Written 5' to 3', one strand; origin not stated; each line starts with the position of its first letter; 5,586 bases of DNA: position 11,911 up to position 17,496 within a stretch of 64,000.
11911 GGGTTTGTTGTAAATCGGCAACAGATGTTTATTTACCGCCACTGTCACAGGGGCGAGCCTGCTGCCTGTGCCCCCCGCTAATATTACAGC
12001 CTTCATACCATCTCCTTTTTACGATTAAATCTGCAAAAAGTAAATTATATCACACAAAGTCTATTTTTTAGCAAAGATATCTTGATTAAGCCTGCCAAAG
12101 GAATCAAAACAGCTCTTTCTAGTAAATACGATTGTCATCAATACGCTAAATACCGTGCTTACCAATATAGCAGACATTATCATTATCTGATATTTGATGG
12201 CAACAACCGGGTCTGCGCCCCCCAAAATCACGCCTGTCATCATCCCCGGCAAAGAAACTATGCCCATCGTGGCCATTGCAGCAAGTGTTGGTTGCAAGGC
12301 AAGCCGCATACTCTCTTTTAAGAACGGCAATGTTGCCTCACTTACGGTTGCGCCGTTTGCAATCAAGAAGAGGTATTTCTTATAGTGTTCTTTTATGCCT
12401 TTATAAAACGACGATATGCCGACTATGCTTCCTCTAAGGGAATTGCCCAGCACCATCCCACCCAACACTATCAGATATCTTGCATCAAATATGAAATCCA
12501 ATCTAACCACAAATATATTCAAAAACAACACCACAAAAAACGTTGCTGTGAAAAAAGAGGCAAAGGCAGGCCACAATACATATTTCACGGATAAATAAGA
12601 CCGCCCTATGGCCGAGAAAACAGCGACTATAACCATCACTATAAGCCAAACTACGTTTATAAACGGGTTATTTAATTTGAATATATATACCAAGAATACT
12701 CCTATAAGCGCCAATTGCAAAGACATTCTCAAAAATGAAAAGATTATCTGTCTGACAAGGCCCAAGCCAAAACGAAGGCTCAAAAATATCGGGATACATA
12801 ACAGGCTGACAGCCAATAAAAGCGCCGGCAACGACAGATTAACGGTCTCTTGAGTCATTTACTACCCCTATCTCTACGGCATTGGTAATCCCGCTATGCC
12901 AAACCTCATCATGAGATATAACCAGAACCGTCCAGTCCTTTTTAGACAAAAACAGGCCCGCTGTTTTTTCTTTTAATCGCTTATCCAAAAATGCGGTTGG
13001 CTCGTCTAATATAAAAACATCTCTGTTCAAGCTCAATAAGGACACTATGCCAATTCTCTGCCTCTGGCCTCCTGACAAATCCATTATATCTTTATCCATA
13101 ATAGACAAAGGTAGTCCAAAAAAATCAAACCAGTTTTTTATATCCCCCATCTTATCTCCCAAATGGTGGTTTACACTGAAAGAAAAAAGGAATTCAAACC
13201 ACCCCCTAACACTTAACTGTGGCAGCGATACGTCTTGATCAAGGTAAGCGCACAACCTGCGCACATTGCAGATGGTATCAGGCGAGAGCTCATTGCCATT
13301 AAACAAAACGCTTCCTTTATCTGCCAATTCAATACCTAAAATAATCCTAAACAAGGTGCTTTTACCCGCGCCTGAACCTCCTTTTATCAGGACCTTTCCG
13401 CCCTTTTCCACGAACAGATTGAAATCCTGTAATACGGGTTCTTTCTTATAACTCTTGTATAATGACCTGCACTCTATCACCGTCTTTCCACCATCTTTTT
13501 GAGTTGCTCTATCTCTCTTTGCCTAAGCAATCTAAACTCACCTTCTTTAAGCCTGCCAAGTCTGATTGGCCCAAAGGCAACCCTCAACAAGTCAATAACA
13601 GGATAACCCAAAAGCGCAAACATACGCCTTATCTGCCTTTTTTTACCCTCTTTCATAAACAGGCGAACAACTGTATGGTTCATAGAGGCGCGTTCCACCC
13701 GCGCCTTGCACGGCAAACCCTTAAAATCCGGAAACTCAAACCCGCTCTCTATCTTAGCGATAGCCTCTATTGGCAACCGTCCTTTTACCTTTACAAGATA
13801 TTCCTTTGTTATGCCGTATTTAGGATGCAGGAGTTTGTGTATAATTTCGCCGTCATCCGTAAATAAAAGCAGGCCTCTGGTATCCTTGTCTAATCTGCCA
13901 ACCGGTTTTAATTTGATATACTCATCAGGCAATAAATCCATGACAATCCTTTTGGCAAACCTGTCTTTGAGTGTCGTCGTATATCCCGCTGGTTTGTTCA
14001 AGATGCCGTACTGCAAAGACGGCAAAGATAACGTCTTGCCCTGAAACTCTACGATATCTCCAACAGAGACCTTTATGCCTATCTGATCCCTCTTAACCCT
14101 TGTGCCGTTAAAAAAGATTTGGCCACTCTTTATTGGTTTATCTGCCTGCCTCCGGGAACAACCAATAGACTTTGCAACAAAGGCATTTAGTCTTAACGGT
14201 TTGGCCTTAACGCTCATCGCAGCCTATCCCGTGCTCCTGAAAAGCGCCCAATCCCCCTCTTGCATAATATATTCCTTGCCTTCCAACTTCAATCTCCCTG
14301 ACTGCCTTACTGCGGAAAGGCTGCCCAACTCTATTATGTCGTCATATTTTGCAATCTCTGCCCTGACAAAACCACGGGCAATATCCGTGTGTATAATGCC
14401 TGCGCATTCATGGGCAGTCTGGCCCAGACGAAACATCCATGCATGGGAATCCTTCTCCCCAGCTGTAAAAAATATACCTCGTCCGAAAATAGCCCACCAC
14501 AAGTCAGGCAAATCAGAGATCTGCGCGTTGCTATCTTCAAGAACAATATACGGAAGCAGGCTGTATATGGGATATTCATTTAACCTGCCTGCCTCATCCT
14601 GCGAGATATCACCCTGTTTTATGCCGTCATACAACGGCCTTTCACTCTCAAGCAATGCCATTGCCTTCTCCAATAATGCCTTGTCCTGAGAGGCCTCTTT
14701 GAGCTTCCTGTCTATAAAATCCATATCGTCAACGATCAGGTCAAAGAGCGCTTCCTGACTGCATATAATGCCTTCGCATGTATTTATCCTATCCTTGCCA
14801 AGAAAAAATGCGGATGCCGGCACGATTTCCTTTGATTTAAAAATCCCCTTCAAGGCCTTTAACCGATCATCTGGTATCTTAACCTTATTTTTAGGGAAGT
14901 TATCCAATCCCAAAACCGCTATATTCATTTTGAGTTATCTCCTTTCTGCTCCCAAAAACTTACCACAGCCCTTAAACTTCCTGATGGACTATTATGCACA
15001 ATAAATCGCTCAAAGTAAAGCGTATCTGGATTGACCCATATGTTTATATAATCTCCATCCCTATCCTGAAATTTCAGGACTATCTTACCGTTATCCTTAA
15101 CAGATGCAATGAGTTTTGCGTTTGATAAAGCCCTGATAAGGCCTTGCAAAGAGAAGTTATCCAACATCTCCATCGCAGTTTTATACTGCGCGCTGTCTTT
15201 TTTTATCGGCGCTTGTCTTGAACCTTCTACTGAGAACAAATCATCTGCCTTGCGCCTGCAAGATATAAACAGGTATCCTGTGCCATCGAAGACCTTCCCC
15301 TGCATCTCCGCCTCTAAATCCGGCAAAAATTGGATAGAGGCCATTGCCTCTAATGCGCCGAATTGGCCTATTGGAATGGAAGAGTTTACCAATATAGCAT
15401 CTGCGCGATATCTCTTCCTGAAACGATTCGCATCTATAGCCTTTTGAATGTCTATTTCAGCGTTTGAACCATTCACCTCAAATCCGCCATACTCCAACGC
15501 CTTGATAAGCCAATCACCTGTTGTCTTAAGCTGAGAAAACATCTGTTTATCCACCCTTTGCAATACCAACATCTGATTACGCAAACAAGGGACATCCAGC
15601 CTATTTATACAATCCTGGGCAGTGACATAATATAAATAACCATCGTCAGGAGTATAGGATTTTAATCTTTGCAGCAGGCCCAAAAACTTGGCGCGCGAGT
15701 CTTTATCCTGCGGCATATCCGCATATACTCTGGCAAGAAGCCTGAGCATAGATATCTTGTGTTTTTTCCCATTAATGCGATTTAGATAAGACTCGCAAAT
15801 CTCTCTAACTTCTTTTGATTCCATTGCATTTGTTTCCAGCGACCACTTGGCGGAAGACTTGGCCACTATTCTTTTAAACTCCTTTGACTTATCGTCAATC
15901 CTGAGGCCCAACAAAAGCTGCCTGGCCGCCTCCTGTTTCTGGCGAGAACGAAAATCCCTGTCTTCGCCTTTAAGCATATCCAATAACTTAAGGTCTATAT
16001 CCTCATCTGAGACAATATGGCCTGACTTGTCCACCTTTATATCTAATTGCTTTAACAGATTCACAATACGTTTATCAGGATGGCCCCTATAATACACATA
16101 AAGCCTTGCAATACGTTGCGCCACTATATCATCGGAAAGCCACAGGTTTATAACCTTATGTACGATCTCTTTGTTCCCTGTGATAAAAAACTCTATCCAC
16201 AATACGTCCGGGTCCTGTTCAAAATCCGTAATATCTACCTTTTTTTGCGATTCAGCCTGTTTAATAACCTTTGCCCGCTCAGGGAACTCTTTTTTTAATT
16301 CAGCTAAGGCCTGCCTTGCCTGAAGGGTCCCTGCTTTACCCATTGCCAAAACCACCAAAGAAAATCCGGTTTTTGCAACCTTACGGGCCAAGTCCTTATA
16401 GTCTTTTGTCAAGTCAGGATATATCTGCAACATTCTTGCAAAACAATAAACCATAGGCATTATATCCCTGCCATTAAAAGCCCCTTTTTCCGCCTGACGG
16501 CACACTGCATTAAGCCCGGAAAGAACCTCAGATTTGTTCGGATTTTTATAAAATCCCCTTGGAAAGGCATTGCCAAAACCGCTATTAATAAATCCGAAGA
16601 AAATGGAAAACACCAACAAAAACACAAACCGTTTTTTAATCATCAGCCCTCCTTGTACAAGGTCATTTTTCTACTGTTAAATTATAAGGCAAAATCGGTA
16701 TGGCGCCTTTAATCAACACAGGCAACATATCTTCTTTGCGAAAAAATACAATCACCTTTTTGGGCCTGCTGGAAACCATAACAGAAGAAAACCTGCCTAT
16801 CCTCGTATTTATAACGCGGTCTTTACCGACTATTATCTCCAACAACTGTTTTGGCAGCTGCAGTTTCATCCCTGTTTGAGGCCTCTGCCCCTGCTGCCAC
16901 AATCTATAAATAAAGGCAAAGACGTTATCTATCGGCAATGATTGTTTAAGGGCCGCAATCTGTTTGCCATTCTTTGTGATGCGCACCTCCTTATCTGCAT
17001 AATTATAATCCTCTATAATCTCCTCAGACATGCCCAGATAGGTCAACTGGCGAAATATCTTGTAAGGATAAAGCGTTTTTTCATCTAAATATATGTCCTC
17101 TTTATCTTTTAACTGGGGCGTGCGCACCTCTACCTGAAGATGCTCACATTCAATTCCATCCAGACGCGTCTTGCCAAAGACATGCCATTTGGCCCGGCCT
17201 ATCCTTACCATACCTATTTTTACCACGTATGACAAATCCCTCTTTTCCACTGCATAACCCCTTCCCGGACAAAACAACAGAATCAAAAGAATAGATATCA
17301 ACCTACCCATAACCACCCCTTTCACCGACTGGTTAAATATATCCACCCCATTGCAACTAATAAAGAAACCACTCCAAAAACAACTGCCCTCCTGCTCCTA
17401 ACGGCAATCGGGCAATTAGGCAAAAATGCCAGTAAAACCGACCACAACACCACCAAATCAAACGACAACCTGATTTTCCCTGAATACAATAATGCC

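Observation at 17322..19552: FeoA-FeoB-like fusion with a degenerate G1 motif, plus a small Cys-rich ORF upstream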

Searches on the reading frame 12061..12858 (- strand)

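Call 60: search_protein_families(library=pfam, proteins=[window:12061-12858:-], max_evalue=0.001)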
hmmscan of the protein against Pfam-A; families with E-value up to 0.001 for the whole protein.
window:12061-12858:- (265 aa): 1 family
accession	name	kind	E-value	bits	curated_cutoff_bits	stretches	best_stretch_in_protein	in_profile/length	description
PF03649.18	UPF0014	-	1.7e-69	234.3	22.6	1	12-251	3-242/242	Uncharacterised protein family (UPF0014)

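Call 82: search_protein_families(library=ncbifam, proteins=[window:12061-12858:-], max_evalue=0.001)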
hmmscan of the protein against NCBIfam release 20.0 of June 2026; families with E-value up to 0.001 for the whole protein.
window:12061-12858:- (265 aa): 1 family
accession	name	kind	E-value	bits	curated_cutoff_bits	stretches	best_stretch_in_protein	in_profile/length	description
TIGR00245.2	TIGR00245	equivalog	1.3e-35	123.2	410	1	7-251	5-245/251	iron efflux ABC transporter permease subunit FetB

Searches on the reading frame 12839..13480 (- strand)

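Call 60: search_protein_families(library=pfam, proteins=[window:12839-13480:-], max_evalue=0.001)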
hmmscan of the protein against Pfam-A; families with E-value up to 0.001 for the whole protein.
window:12839-13480:- (213 aa): 3 families
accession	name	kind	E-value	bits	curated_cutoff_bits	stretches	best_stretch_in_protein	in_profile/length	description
PF00005.33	ABC_tran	-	2.7e-26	93.2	25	1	17-163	1-137/137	ABC transporter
PF02463.25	SMC_N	-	0.00051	20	40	0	113-204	122-211/220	RecF/RecN/SMC N terminal domain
PF13304.12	AAA_21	-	0.00066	20.3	27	0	134-191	237-299/304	AAA domain, putative AbiEii toxin, Type IV TA system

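Call 82: search_protein_families(library=ncbifam, proteins=[window:12839-13480:-], max_evalue=0.001)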
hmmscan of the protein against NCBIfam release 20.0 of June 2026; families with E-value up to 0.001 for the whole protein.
window:12839-13480:- (213 aa): 181 families (the best 25 are shown)
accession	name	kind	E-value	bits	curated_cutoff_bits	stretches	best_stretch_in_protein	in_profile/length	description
TIGR03608.1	L_ocin_972_ABC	subfamily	7.5e-27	94.1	254.85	1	7-196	4-198/206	putative bacteriocin export ABC transporter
TIGR02857.1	CydD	equivalog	1.3e-26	93.7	435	1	11-201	331-526/529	thiol reductant ABC exporter subunit CydD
NF007601.2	PRK10247.1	equivalog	1.6e-25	89.8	292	1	8-192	8-192/204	iron efflux ABC transporter ATP-binding subunit FetA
TIGR03375.1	type_I_sec_LssB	subfamily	3.1e-24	85.3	693.1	1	10-190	474-660/696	type I secretion system permease/ATPase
NF041774.1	tung_ATPbind_TupC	equivalog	3.2e-24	85.5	400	1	2-200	1-197/319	tungstate ABC transporter ATP-binding protein TupC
NF043075.1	MMSYN1_0197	equivalog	4e-24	85.2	550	1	1-191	2-192/341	spermidine/putrescine ABC transporter ATP-binding protein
NF000355.4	ribo_prot_ABC_F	equivalog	4.6e-24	85.1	380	1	2-192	3-174/499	ribosomal protection-like ABC-F family protein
TIGR04520.1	ECF_ATPase_1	equivalog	1.3e-23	83.8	315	2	128-191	130-196/269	energy-coupling factor transporter ATPase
TIGR03796.1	NHLM_micro_ABC1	equivalog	1.4e-22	79.7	853.3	1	7-204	483-681/710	NHLP family bacteriocin export ABC transporter peptidase/permease/ATPase subunit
TIGR04521.1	ECF_ATPase_2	equivalog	6.5e-22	77.9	330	2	114-191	124-204/279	energy-coupling factor transporter ATPase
TIGR02673.1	FtsE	equivalog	6.7e-22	78.2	264.85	1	1-192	1-197/214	cell division ATP-binding protein FtsE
TIGR02868.1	CydC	equivalog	9.8e-22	77.3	329.05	1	4-191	337-529/530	thiol reductant ABC exporter subunit CydC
TIGR04406.1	LPS_export_lptB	equivalog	2e-21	76.4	240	1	3-167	3-168/239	LPS export ABC transporter ATP-binding protein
TIGR01189.1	ccmA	equivalog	2.6e-20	73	131.6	1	5-179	4-172/198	heme ABC exporter ATP-binding protein CcmA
TIGR02769.1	nickel_nikE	equivalog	3.5e-20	72.6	332.55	1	6-191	16-210/265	nickel import ATP-binding protein NikE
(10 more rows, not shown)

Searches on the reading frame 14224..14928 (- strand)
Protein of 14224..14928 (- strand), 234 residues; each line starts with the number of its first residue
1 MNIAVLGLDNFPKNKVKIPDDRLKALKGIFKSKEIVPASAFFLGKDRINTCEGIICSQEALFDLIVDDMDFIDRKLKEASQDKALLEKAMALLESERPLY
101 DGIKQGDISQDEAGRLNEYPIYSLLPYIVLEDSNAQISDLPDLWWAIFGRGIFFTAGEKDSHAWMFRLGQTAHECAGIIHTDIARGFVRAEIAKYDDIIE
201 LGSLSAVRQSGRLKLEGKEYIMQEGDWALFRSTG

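Call 60: search_protein_families(library=pfam, proteins=[window:14224-14928:-], max_evalue=0.001)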
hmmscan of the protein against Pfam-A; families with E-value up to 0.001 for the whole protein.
window:14224-14928:- (234 aa): 1 family
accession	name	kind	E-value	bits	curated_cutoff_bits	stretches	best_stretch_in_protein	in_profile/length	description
PF06071.19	YchF-GTPase_C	-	6.9e-29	100.2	27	1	153-231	4-82/84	Protein of unknown function (DUF933)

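Call 82: search_protein_families(library=ncbifam, proteins=[window:14224-14928:-], max_evalue=0.001)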
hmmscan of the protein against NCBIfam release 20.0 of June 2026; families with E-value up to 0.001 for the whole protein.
window:14224-14928:- (234 aa): 1 family
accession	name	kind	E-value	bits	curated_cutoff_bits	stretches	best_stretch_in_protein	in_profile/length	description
TIGR00092.1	TIGR00092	equivalog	1.8e-29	103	279.2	1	153-232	287-366/368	redox-regulated ATPase YchF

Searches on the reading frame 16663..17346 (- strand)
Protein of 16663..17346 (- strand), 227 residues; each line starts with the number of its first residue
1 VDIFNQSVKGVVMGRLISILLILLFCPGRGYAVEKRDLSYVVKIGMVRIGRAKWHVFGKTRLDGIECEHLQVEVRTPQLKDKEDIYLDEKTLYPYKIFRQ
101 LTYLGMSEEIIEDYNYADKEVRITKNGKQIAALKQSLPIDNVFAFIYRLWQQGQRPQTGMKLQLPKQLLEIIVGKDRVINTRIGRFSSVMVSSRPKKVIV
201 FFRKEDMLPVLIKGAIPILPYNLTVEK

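Call 3: search_protein_families(library=pfam, proteins=[window:16663-17346:-], max_evalue=1)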
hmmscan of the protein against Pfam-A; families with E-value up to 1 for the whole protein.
window:16663-17346:- (227 aa): 1 family
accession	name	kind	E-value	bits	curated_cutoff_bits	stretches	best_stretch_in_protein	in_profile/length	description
PF11306.15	DUF3108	-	0.00033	21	26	1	39-129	1-96/209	Protein of unknown function (DUF3108)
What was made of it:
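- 16663..17310 (-): Secreted DUF3108-like protein (215 aa from the ATG at 17310; signal-peptide-like N-terminus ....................). Sub-threshold DUF3108, 21 against 26 bits (call 3).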

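Call 4: search_protein_families(library=ncbifam, proteins=[window:16663-17346:-], max_evalue=1)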
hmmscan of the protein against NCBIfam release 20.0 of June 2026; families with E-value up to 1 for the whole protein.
window:16663-17346:- (227 aa): 0 families

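Call 76: search_solved_structures(query=window:16663-17310:-, max_evalue=1)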
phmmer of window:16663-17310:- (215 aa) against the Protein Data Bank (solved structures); distinct sequences matched with E-value up to 1: 2.
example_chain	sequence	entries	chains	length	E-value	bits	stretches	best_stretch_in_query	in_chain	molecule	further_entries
9fqr_Hv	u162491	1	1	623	0.012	18.4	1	61-152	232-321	Coiled-coil domain containing 37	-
2ew9_A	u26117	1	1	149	0.91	12.3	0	65-121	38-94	Copper-transporting ATPase 2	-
